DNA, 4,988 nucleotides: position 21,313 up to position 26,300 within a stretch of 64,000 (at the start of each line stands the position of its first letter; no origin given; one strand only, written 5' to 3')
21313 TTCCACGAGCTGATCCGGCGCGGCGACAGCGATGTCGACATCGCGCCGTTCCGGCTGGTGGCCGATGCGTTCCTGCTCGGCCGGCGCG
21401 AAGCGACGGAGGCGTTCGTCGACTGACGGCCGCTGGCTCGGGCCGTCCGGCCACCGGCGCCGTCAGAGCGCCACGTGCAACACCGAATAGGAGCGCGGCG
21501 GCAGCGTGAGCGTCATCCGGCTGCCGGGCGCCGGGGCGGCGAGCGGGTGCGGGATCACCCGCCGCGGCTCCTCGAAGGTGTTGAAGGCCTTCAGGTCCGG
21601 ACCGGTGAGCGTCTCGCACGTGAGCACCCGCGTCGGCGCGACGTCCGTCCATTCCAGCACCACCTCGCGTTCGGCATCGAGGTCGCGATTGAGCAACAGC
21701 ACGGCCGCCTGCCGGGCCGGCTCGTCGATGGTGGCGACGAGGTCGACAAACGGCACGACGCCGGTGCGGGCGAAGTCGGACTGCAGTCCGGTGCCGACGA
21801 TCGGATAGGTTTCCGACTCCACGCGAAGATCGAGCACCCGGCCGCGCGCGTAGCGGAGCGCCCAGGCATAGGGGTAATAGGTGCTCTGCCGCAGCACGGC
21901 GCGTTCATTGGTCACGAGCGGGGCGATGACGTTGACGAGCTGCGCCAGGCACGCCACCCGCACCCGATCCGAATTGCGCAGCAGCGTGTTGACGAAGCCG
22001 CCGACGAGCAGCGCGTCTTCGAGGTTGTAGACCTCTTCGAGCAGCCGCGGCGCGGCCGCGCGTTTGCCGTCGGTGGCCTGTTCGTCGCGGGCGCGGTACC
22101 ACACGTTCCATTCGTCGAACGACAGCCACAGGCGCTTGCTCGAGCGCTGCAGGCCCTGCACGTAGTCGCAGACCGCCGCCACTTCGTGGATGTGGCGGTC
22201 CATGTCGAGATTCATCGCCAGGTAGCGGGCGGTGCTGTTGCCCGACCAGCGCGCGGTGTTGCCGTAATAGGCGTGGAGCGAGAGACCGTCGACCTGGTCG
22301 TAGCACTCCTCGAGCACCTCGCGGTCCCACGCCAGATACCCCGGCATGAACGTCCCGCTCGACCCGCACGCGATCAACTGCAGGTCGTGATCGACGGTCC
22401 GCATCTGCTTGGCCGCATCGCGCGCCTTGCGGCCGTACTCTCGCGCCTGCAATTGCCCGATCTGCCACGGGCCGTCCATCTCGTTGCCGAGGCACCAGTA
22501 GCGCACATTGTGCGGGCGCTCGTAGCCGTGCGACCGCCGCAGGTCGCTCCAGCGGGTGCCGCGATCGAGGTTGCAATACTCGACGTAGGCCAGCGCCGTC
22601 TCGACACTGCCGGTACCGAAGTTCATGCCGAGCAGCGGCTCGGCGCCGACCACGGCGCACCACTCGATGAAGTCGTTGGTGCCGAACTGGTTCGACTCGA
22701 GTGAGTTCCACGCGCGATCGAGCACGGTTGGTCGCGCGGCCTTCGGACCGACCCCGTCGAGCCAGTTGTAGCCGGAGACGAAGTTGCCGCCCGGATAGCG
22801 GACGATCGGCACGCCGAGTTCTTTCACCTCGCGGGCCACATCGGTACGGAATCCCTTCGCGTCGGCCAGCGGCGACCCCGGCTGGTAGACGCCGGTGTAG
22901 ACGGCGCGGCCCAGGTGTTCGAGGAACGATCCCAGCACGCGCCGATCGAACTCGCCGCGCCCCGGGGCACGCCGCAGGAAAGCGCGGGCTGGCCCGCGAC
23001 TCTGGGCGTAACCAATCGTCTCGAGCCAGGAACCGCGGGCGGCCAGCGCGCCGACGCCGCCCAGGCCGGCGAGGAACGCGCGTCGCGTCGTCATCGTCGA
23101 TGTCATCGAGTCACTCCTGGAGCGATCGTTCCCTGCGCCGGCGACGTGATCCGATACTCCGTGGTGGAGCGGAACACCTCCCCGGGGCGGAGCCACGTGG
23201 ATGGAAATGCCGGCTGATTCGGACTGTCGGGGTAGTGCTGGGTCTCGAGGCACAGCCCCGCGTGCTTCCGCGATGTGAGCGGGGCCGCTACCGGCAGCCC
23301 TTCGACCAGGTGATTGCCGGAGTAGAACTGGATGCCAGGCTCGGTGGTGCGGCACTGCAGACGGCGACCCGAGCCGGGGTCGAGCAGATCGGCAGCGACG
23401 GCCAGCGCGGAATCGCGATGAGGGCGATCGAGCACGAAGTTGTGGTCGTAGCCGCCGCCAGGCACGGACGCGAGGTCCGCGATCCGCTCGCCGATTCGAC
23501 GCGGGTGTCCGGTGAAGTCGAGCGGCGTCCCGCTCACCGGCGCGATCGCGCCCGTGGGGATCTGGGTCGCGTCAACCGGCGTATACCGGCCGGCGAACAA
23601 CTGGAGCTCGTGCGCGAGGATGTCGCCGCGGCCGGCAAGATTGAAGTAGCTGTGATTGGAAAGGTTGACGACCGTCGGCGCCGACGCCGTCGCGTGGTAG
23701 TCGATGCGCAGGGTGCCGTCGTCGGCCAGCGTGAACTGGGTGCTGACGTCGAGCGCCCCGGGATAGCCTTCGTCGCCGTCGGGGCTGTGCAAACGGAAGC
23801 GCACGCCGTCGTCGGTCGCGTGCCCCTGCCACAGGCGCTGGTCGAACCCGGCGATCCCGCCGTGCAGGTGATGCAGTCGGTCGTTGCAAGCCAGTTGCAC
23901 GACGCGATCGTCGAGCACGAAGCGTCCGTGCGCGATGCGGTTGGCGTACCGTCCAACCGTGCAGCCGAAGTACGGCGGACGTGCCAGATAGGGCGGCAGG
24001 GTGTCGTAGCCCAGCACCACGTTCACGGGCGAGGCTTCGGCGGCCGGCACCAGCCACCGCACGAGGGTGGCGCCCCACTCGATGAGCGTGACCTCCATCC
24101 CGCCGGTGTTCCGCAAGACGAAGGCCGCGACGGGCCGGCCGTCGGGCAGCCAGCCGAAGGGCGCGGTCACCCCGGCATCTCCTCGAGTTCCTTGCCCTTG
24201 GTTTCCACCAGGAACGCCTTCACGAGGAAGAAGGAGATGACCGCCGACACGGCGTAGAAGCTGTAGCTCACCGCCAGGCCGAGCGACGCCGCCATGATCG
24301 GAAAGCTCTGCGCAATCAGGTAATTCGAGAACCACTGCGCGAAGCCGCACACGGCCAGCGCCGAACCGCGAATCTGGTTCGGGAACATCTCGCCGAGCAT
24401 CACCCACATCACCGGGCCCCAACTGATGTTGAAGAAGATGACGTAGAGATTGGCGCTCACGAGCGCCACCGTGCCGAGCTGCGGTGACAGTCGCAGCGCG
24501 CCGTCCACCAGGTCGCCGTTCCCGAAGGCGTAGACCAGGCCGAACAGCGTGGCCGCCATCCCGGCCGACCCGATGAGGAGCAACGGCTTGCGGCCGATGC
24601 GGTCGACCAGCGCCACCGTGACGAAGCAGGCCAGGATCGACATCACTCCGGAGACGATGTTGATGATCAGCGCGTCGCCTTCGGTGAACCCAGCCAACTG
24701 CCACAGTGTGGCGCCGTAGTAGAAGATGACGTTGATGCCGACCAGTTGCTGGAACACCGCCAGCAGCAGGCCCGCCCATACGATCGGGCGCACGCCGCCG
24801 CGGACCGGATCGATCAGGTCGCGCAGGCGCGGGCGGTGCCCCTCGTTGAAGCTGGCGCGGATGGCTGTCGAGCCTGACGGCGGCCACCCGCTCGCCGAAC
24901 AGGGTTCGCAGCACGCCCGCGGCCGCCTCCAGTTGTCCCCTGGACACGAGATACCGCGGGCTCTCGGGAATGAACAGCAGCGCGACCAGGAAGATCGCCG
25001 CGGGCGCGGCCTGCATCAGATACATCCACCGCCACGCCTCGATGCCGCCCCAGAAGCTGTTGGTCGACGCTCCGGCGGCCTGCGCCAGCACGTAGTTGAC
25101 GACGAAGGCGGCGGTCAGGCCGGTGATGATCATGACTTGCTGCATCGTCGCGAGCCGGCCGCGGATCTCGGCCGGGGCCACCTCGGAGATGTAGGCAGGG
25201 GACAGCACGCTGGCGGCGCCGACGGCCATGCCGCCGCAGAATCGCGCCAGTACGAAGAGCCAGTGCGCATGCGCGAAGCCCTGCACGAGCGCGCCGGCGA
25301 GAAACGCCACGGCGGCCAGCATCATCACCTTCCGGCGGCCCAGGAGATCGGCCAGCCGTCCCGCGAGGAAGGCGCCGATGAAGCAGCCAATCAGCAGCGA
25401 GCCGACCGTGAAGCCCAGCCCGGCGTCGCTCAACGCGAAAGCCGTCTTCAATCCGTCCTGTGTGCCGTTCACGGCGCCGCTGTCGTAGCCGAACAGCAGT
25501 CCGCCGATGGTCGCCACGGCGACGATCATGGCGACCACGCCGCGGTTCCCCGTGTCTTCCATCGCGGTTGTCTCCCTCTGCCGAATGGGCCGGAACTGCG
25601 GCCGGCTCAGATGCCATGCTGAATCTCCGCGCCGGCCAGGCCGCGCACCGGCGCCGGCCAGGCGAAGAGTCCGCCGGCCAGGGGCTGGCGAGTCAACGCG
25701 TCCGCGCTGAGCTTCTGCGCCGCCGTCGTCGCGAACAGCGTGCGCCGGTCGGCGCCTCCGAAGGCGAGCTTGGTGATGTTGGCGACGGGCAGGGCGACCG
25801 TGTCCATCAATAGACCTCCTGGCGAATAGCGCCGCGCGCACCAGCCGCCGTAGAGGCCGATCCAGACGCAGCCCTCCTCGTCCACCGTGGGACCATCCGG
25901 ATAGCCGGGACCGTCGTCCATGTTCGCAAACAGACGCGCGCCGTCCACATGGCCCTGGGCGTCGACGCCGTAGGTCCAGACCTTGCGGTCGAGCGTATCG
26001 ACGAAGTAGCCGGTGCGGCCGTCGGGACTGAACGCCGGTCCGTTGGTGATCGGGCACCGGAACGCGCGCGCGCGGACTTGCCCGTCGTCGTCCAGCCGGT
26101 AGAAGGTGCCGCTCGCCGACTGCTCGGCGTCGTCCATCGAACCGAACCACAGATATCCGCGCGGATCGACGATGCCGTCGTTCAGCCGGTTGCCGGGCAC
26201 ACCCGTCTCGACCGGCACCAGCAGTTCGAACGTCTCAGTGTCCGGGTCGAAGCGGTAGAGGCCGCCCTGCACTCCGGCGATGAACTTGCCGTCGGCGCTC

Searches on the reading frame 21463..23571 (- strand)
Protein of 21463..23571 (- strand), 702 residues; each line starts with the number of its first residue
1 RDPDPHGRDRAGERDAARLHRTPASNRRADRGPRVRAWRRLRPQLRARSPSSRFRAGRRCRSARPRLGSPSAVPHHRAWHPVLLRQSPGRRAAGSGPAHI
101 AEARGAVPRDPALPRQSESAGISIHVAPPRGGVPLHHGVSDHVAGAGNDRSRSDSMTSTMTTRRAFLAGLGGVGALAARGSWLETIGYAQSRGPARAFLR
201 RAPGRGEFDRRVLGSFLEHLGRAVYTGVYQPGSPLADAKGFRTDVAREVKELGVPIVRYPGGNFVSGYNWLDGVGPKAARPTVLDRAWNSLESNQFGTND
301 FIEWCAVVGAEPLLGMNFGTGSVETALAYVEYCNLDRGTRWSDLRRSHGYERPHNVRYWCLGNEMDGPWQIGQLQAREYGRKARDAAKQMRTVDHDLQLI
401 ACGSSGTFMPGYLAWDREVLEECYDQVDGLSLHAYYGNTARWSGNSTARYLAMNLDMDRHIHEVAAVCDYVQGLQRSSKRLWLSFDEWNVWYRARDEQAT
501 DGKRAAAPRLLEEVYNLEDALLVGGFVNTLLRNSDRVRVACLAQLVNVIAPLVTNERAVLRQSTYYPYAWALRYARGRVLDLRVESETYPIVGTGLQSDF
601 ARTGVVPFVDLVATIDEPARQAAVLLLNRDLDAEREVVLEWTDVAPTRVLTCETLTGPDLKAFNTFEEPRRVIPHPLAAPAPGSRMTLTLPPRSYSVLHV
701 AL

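Call 11: search_protein_families(library=pfam, max_evalue=0.001, proteins=[window:21463-23571:-])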
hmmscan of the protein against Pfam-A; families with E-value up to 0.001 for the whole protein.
window:21463-23571:- (702 aa): 2 families
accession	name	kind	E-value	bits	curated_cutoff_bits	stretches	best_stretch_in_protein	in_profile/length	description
PF06964.18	Alpha-L-AF_C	-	1.1e-42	146.6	27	1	486-694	1-165/165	Alpha-L-arabinofuranosidase C-terminal domain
PF22848.2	ASD1_dom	-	1.4e-05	25.2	22.2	0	256-319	10-78/239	Alpha-L-arabinofuranosidase 1 domain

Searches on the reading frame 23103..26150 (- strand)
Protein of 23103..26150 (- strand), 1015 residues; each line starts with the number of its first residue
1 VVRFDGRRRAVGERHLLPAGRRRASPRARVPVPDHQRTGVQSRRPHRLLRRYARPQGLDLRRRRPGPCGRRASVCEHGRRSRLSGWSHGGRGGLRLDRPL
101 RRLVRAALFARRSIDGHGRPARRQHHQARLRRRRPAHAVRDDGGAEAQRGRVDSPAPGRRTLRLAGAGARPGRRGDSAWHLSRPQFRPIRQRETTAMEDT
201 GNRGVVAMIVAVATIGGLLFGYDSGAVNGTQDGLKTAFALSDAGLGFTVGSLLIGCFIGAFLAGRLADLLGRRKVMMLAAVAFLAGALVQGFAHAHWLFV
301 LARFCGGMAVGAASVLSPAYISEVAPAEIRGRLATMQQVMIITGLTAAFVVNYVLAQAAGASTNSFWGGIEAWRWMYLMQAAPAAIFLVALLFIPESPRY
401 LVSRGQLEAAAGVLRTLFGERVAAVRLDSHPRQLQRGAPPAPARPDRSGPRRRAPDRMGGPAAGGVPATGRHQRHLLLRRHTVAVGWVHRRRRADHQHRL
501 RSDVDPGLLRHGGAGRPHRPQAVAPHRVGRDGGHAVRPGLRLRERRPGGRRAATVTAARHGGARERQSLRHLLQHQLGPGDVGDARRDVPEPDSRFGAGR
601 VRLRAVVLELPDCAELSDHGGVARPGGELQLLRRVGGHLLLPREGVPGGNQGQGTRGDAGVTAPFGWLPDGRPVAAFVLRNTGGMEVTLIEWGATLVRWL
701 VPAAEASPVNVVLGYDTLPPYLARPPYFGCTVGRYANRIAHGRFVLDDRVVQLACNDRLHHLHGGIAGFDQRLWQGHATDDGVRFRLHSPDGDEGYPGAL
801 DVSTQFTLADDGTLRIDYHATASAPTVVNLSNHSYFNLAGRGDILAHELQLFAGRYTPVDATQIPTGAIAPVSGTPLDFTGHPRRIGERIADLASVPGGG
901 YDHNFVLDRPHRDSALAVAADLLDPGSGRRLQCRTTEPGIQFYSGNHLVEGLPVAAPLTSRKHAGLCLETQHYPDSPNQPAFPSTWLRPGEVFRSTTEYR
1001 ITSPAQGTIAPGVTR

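Call 11: search_protein_families(library=pfam, max_evalue=0.001, proteins=[window:23103-26150:-])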
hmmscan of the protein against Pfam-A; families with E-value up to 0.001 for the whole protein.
window:23103-26150:- (1015 aa): 3 families
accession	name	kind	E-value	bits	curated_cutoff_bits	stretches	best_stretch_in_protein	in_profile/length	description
PF01263.26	Aldose_epim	-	9.2e-85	285.1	27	1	677-1000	3-299/299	Aldose 1-epimerase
PF00083.30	Sugar_tr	-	4.8e-52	177.8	22.3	1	210-427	2-224/452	Sugar (and other) transporter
PF07690.21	MFS_1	-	1e-23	84.3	33.4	1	215-409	3-187/347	Major Facilitator Superfamily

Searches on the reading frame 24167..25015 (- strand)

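Call 11: search_protein_families(library=pfam, max_evalue=0.001, proteins=[window:24167-25015:-])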
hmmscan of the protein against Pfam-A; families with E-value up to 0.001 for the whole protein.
window:24167-25015:- (282 aa): 2 families
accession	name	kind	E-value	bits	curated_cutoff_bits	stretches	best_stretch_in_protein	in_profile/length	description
PF00083.30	Sugar_tr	-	1.1e-53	183.2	22.3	1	75-281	251-449/452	Sugar (and other) transporter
PF07690.21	MFS_1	-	6.2e-06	25.8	33.4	1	76-226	202-338/347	Major Facilitator Superfamily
